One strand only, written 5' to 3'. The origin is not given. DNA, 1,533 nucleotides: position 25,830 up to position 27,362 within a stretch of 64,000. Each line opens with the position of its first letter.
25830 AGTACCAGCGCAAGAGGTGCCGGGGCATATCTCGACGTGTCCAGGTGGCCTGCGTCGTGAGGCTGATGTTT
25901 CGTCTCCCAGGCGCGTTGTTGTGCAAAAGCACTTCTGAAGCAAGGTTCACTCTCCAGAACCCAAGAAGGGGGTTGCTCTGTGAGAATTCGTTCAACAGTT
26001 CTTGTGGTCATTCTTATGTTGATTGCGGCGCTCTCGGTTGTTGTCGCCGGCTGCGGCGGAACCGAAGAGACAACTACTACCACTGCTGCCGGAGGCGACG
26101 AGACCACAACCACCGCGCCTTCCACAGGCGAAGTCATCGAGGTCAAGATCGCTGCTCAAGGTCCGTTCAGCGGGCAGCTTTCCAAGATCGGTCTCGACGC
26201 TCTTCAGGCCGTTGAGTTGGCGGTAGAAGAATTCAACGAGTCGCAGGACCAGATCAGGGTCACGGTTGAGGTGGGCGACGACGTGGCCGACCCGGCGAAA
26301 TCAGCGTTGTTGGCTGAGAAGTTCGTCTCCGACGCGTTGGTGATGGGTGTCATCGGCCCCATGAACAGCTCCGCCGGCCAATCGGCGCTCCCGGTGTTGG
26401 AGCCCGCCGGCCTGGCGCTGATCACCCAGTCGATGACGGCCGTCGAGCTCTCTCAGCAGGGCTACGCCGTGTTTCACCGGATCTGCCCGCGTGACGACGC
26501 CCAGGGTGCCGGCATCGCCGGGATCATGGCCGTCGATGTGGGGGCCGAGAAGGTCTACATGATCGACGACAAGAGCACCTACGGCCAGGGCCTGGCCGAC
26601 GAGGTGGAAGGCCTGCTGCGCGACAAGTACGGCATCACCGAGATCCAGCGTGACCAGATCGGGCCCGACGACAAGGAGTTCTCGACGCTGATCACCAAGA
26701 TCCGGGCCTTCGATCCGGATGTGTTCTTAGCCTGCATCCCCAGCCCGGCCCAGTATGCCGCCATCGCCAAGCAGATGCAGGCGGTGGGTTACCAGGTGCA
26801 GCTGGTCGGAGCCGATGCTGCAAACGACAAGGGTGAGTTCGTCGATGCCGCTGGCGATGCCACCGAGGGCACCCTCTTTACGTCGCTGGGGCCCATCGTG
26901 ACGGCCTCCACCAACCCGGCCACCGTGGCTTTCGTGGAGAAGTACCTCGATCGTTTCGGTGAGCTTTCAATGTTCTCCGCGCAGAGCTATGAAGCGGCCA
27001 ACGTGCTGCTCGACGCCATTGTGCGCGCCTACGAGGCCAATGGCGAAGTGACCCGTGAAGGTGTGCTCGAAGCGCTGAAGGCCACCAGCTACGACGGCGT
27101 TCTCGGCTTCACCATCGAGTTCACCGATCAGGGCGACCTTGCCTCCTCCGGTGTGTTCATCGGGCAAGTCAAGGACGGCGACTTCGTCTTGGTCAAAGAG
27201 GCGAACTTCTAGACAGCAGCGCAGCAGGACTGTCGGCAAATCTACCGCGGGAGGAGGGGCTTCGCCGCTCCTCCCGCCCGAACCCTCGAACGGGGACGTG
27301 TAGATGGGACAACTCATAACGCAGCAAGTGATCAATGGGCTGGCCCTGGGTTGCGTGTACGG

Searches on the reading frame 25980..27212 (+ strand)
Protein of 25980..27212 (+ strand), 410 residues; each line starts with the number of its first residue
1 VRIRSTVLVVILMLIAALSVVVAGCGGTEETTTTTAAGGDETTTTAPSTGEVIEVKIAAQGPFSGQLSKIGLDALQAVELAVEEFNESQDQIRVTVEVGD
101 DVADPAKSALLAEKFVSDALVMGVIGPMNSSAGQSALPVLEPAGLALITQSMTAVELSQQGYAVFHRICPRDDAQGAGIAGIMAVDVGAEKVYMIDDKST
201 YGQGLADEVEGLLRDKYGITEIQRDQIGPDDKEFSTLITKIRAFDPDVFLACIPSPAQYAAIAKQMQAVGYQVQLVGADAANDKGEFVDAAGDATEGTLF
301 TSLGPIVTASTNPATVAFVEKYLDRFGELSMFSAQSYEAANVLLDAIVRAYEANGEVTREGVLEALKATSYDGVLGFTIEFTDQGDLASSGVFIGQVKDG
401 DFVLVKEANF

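Call 27: search_protein_families(library=ncbifam, proteins=[window:25980-27212:+], max_evalue=0.00001)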
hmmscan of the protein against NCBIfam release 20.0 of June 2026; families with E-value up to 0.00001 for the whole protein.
window:25980-27212:+ (410 aa): 3 families
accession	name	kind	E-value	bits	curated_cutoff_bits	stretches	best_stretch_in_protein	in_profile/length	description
NF011933.0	PRK15404.1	subfamily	1.3e-35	123.2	477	1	52-389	24-352/370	high-affinity branched-chain amino acid ABC transporter substrate-binding protein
TIGR03407.1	urea_ABC_UrtA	exception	3e-09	36.3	492.75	1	74-408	20-351/361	urea ABC transporter substrate-binding protein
TIGR03669.1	urea_ABC_arch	equivalog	5.8e-07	28.8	494.8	1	62-366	8-305/375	urea ABC transporter substrate-binding protein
